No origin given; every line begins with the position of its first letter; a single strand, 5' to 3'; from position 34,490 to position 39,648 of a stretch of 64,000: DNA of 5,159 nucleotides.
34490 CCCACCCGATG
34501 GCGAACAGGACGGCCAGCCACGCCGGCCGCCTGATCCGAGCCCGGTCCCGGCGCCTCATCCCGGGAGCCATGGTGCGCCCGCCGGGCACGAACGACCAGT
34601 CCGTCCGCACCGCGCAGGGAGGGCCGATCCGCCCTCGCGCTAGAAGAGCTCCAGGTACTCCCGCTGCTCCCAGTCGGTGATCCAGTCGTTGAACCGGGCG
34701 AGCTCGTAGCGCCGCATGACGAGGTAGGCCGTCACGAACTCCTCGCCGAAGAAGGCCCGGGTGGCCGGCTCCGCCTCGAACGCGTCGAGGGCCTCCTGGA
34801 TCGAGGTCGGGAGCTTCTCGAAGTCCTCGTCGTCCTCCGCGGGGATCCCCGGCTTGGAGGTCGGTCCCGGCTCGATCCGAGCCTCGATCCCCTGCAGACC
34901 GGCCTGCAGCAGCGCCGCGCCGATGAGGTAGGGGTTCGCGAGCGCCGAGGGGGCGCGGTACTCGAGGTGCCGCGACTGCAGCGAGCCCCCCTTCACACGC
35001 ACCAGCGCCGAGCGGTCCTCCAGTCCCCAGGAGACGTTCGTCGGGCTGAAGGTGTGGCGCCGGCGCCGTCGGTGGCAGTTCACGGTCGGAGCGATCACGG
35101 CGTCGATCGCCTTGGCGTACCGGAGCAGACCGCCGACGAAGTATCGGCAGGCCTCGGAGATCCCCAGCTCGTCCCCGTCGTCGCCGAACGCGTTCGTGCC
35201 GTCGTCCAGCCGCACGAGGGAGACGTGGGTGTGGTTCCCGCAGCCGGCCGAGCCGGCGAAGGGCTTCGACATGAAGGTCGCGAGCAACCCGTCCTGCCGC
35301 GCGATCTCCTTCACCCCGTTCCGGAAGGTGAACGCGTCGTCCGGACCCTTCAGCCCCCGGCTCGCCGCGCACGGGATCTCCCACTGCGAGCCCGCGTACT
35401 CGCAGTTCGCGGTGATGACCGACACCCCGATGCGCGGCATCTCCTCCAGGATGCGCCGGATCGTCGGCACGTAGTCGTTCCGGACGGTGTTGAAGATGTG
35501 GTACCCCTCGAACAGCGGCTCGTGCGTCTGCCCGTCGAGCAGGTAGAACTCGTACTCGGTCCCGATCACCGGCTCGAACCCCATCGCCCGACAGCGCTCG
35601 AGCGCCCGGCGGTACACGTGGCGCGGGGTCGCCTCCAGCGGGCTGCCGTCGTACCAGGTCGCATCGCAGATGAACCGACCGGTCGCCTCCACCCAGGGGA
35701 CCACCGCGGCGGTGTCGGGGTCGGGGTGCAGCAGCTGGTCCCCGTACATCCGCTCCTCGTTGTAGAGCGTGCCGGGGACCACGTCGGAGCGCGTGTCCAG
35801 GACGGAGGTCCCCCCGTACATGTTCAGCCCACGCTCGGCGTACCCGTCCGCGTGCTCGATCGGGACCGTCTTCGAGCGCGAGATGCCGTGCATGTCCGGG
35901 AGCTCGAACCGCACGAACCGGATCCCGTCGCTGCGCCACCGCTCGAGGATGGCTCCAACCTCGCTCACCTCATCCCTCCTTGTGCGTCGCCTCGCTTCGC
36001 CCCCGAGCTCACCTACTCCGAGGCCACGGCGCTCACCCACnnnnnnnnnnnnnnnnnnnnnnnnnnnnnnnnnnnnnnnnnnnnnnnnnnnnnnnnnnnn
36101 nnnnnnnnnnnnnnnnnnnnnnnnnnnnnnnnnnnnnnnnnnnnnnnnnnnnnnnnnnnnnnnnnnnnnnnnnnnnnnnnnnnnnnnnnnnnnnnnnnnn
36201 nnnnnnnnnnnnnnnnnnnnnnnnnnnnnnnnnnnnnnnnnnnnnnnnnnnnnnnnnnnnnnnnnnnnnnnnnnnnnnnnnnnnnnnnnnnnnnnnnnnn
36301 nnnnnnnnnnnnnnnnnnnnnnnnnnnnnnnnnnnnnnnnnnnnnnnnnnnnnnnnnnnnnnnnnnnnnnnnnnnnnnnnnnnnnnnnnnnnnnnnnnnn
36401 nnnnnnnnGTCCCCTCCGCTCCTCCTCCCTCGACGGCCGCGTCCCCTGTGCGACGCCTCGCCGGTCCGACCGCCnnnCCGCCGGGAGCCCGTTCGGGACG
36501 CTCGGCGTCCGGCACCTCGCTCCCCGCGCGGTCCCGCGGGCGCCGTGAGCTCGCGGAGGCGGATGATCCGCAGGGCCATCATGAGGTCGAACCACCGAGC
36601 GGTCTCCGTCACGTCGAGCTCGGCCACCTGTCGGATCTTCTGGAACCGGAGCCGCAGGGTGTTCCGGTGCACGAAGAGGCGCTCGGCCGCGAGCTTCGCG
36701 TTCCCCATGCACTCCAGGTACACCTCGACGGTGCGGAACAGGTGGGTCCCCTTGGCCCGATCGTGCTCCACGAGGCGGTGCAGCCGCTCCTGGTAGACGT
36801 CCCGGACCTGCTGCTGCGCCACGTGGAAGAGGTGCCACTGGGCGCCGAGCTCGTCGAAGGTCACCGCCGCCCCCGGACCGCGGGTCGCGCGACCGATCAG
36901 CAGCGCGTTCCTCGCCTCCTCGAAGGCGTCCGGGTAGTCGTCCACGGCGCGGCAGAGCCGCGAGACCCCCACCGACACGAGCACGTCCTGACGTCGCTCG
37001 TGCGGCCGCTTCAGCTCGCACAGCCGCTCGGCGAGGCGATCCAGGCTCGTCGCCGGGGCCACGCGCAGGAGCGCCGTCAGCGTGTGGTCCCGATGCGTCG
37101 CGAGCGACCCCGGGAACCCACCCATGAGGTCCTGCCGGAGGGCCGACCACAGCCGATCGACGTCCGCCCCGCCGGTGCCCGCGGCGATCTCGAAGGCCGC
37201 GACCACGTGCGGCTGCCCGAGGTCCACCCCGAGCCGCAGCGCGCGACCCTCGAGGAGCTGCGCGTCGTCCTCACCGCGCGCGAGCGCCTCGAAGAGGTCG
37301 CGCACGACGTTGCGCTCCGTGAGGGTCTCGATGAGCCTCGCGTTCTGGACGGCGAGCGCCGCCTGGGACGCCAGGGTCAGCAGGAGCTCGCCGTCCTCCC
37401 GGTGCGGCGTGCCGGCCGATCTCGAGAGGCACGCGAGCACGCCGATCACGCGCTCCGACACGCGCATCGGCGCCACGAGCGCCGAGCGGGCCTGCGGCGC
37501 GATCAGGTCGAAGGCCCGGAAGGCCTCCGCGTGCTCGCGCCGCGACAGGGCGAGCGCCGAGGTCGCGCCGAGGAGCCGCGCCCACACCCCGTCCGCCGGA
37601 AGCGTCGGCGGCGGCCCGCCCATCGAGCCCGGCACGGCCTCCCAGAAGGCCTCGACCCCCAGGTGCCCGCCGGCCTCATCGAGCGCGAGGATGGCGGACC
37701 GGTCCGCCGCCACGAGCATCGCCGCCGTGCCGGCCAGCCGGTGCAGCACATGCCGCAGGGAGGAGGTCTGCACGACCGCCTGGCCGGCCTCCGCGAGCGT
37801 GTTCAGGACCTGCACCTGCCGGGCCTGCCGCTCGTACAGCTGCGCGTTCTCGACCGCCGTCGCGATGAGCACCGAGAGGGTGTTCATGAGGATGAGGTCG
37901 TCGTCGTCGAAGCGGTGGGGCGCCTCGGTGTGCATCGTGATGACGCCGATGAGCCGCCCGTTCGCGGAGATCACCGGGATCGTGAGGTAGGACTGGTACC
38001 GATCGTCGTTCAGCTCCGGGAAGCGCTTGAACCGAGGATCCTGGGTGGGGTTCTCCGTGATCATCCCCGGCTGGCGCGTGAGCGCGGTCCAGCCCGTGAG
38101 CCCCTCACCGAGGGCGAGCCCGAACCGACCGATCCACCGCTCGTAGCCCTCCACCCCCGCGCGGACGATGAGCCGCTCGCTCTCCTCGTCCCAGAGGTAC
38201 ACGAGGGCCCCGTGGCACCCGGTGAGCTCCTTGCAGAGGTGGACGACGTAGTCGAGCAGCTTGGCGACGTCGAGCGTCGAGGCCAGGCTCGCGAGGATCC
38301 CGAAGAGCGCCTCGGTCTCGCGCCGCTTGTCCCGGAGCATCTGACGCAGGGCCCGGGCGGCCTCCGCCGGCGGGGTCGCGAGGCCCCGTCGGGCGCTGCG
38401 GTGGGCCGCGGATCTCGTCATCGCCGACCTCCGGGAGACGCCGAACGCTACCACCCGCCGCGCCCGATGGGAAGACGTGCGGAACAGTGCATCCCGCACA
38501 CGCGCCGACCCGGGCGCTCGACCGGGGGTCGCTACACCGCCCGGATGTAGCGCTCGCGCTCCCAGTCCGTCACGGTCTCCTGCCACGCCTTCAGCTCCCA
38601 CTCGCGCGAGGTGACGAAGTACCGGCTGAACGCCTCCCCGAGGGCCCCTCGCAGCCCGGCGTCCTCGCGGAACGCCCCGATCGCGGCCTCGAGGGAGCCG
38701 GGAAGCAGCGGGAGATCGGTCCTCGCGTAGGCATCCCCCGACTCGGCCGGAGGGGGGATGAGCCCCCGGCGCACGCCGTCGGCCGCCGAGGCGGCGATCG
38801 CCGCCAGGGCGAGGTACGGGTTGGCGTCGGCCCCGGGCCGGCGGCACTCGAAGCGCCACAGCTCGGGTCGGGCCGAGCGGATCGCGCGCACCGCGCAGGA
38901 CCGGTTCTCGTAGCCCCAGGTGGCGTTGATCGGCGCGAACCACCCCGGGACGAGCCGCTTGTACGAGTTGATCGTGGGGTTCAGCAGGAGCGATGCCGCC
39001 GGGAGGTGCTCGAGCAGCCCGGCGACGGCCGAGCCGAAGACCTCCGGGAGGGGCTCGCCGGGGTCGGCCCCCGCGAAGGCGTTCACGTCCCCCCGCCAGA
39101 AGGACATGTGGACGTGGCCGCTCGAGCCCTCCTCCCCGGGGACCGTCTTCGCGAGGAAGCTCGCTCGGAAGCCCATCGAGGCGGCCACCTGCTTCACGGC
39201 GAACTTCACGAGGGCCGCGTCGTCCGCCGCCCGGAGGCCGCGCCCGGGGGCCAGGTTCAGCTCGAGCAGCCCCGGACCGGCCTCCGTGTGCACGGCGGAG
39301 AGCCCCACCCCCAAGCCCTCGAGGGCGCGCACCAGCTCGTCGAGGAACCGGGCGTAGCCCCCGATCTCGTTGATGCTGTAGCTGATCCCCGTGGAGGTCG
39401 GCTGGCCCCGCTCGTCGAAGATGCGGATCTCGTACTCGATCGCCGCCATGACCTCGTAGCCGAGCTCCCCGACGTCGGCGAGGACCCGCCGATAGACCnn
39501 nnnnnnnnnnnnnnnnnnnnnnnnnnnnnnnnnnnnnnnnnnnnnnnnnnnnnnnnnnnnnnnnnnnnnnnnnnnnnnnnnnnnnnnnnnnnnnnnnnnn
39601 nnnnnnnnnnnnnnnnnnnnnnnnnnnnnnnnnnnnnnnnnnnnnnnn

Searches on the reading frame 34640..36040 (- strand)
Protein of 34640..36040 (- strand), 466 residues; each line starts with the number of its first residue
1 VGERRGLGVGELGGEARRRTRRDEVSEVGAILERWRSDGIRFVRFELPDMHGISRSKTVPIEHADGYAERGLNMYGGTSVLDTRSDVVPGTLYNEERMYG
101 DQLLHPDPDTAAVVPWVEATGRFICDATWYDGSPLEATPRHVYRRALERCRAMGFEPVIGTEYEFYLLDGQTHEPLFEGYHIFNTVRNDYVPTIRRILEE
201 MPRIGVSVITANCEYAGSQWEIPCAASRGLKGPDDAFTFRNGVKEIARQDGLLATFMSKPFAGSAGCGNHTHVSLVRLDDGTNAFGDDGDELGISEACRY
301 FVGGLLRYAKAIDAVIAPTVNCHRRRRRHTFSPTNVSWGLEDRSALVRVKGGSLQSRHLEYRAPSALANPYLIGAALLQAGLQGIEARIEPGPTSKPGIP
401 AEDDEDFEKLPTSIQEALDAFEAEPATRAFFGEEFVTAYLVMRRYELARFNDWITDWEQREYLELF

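Call 36: search_protein_families(library=pfam, proteins=[window:34640-36040:-], max_evalue=0.00001)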
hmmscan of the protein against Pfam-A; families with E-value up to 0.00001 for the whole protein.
window:34640-36040:- (466 aa): 1 family
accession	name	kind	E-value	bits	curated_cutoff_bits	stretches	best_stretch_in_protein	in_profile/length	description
PF00120.29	Gln-synt_C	-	7.1e-87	292.1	24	1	137-462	2-344/344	Glutamine synthetase, catalytic domain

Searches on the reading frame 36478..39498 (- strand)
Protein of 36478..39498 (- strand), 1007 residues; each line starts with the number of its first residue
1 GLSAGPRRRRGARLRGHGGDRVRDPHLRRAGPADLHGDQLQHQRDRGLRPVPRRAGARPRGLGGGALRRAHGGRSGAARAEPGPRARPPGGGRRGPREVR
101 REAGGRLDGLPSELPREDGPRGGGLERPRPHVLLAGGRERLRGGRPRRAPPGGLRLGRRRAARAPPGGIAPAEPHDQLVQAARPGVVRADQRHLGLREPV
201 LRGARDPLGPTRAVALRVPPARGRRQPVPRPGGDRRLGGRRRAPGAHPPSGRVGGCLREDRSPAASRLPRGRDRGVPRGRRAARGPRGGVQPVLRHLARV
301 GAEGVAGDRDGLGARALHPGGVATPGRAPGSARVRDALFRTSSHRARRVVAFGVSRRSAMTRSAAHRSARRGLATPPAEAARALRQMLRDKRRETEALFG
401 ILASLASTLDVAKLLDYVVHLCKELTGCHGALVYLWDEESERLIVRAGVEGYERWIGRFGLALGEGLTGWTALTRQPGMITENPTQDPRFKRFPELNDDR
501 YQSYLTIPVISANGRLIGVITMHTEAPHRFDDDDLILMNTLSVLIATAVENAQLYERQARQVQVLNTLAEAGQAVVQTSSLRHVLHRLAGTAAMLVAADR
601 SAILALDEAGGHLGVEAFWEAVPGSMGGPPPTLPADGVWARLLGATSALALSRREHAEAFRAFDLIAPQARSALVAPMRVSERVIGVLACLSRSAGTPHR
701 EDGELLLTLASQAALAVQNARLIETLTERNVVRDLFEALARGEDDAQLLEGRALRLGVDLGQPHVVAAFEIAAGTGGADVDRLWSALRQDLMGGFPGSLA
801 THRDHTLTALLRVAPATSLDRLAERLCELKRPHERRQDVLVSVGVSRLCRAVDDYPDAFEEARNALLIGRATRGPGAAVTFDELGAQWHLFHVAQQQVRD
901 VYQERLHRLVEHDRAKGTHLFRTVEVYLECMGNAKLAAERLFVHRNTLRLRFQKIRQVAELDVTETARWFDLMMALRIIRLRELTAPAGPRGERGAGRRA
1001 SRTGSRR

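Call 38: search_protein_families(library=pfam, proteins=[window:36478-39498:-], max_evalue=0.00001)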
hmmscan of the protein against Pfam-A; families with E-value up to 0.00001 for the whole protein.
window:36478-39498:- (1007 aa): 5 families
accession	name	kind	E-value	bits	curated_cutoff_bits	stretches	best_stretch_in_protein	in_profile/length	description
PF13185.12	GAF_2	-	1.5e-29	103.4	28.6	2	409-550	2-136/136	GAF domain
PF01590.32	GAF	-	4.3e-25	89.2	22.4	2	411-549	2-133/133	GAF domain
PF13492.12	GAF_3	-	1e-23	84.6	27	2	411-551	2-129/129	GAF domain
PF13556.12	HTH_30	-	2.6e-17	62.8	27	1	920-978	1-59/59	PucR C-terminal helix-turn-helix domain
PF17853.6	GGDEF_2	-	3e-16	60.1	24.5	1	742-866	2-114/116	GGDEF-like domain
